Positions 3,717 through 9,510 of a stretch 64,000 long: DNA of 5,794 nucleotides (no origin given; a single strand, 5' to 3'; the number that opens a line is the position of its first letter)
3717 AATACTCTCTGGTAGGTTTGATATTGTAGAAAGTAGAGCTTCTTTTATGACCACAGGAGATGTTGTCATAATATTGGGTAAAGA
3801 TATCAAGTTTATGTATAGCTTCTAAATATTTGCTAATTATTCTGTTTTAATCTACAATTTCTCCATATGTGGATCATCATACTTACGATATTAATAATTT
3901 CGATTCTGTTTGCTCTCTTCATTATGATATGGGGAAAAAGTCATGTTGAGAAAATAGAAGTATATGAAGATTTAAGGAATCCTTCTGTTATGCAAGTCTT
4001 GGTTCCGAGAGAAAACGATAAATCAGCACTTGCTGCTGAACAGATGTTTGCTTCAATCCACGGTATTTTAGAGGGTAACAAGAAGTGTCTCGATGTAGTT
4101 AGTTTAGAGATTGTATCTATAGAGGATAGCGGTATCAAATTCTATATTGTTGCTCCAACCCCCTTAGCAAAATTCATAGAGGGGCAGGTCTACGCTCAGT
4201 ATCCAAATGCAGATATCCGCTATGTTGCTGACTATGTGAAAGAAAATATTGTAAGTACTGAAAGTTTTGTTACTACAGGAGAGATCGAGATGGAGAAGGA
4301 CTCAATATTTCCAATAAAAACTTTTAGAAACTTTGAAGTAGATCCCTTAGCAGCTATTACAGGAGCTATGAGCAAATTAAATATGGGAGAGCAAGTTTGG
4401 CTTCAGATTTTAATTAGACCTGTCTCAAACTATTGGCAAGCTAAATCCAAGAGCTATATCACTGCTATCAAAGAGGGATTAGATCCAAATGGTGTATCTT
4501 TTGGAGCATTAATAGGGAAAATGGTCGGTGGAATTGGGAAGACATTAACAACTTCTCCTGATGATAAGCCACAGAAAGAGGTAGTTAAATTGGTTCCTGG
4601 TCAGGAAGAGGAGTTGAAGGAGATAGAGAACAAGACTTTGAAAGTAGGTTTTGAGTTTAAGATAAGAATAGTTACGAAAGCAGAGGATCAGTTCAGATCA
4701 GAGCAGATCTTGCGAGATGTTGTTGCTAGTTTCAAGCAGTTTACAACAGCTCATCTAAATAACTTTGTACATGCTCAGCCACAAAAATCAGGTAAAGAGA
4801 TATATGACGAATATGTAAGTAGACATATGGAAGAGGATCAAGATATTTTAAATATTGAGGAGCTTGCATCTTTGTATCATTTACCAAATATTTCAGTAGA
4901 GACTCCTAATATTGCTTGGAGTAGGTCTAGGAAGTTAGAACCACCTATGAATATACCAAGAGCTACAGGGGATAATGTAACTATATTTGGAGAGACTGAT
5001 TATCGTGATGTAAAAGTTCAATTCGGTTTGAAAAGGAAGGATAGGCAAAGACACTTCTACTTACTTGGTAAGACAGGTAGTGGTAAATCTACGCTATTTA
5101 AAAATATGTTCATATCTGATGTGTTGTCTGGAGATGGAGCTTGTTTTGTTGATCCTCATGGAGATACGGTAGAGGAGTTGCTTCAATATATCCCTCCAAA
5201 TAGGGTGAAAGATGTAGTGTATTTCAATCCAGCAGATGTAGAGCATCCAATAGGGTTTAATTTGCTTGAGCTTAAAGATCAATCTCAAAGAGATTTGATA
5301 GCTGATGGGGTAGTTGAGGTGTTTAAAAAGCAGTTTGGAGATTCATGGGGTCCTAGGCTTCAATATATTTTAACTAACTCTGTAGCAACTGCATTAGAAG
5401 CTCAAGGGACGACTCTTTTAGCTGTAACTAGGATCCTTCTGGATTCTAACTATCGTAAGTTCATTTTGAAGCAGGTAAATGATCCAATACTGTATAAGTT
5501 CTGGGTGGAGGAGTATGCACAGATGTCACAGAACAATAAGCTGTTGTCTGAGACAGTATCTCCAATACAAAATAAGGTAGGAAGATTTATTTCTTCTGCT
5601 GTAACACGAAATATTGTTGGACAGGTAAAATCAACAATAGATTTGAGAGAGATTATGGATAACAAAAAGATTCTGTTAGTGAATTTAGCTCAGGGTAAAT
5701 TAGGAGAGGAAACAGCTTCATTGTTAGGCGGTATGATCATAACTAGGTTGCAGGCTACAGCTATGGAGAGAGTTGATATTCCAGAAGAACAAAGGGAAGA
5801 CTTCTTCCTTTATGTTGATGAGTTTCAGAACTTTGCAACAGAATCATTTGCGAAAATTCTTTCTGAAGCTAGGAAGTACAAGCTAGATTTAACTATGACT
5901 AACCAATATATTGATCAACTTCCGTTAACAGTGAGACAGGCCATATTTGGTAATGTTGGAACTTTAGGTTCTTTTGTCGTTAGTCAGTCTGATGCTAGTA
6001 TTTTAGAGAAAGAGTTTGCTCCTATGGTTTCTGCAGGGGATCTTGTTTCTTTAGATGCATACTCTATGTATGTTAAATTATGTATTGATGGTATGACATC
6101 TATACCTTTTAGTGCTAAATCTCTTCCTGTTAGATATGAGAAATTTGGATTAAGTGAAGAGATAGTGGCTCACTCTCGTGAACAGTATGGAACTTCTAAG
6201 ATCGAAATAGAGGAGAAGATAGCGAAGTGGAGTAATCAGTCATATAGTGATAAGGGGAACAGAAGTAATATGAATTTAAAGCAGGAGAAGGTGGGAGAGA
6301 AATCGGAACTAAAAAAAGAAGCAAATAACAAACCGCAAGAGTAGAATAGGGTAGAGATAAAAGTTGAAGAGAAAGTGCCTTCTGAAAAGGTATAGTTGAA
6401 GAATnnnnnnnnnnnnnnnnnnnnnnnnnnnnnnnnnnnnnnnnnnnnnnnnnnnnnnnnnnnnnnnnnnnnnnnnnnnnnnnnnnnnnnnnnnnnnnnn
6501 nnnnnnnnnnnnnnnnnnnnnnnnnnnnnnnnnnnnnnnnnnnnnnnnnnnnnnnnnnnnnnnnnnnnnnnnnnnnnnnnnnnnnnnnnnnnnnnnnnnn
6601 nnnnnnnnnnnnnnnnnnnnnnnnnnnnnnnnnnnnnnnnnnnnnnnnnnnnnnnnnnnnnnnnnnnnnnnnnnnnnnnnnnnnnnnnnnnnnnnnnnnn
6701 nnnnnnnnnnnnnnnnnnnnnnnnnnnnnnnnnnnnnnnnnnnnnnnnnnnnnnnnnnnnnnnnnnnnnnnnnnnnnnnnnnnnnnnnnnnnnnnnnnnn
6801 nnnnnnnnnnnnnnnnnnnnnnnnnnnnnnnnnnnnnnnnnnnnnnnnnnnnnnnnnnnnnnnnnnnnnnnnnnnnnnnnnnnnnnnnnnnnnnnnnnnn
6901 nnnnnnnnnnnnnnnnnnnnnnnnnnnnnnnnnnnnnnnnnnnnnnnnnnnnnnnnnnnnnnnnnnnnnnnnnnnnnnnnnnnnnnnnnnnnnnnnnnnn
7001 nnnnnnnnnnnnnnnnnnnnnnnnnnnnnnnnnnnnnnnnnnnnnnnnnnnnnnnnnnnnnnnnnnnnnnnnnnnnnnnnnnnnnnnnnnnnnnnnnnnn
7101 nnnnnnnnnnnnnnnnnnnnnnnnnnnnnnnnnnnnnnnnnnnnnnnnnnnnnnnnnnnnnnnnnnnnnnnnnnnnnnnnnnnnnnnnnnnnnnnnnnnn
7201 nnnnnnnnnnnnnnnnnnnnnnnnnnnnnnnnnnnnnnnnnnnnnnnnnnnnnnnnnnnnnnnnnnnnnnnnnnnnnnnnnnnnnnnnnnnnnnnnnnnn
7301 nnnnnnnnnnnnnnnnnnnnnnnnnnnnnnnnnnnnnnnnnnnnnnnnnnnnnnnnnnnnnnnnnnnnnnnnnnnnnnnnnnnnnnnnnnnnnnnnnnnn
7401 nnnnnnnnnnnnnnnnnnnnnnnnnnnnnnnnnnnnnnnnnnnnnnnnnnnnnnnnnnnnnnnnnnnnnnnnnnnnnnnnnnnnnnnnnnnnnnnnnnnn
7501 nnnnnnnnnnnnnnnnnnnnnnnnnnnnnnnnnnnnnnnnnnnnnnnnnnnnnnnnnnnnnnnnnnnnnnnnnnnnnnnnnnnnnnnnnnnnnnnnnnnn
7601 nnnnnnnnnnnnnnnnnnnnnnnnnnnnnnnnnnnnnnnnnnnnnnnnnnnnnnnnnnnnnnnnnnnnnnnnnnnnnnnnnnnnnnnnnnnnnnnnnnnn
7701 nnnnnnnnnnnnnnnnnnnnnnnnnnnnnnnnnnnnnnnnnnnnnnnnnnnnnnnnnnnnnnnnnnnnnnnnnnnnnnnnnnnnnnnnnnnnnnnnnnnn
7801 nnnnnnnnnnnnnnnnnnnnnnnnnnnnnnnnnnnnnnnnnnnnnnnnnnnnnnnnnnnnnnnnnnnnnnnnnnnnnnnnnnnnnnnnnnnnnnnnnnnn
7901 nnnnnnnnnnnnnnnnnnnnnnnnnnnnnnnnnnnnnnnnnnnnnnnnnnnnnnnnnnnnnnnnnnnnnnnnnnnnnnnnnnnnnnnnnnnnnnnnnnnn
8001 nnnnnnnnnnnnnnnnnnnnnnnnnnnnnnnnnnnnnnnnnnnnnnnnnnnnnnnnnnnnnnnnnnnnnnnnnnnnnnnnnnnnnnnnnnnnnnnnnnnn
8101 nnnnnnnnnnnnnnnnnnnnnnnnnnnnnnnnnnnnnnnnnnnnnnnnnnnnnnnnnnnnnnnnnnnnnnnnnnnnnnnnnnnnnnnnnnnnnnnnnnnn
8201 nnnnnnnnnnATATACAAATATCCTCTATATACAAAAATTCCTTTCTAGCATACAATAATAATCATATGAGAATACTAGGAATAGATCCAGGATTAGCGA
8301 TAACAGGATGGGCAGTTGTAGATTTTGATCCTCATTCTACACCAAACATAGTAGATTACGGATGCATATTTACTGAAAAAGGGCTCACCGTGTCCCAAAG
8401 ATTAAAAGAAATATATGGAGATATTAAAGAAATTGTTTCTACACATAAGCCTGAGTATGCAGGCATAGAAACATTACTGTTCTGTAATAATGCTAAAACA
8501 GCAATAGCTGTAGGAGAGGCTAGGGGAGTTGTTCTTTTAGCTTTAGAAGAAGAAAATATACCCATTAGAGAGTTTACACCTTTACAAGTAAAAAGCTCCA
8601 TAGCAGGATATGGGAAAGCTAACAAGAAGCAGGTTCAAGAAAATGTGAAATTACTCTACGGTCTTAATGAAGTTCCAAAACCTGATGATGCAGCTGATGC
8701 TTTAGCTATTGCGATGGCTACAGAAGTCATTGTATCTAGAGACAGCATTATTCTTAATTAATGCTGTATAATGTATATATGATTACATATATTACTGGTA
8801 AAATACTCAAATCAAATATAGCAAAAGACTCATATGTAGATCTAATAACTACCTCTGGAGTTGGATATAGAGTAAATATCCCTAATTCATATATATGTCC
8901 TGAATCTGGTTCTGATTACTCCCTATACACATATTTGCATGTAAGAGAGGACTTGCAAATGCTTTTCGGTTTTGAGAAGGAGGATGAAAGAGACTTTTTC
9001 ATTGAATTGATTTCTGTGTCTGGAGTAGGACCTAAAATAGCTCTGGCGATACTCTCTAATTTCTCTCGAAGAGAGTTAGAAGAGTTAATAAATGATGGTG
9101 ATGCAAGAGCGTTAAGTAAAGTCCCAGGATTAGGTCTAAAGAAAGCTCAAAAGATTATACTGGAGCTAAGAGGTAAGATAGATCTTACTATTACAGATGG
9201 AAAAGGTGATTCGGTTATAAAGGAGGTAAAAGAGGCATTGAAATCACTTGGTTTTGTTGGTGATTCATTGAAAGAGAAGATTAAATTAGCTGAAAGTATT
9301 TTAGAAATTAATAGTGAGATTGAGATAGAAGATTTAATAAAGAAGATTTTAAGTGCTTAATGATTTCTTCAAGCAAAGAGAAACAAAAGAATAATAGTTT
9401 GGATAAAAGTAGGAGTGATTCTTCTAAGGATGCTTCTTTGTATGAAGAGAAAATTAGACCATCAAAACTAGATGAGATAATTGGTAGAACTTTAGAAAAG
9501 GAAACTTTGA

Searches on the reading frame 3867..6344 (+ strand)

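Call 10: search_protein_families(library=pfam, proteins=[window:3867-6344:+], max_evalue=0.001)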
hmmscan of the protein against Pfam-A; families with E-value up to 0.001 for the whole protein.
window:3867-6344:+ (825 aa): 3 families
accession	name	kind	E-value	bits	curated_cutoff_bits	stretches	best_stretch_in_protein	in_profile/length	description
PF10412.15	TrwB_AAD_bind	-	1.9e-07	30.8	20.5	1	390-556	11-170/387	Type IV secretion-system coupling protein DNA-binding domain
PF01935.23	DUF87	-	7.3e-06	26.7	23.2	1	378-609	8-203/220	Helicase HerA, central domain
PF02534.20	T4SS-DNA_transf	-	0.00032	20.1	20.1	0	389-685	38-344/468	Type IV secretory system Conjugative DNA transfer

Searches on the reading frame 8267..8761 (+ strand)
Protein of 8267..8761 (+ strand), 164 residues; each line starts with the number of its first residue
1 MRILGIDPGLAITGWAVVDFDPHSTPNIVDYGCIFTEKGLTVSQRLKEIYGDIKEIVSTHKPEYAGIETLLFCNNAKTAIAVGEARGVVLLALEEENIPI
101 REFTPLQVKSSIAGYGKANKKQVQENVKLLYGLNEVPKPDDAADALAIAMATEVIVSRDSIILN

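Call 10: search_protein_families(library=pfam, proteins=[window:8267-8761:+], max_evalue=0.001)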
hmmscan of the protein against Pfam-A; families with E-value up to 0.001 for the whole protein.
window:8267-8761:+ (164 aa): 1 family
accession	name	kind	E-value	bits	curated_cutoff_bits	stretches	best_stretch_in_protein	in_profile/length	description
PF02075.23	RuvC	-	3.3e-43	147.6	22.2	1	3-151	1-147/148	Crossover junction endodeoxyribonuclease RuvC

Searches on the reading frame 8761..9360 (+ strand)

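Call 10: search_protein_families(library=pfam, proteins=[window:8761-9360:+], max_evalue=0.001)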
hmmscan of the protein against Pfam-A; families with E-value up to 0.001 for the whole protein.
window:8761-9360:+ (199 aa): 4 families
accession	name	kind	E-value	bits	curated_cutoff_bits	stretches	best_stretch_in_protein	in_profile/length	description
PF14520.12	HHH_5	-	8.3e-17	61.9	27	1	80-137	1-56/57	Helix-hairpin-helix domain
PF01330.27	RuvA_N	-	2.2e-14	53.7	23.6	1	7-70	1-61/61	RuvA N terminal domain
PF00633.29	HHH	-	1.7e-07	31.2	24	0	82-99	12-29/30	Helix-hairpin-helix motif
PF12836.13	HHH_3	-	9e-05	22.9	27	0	110-133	8-31/65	Helix-hairpin-helix motif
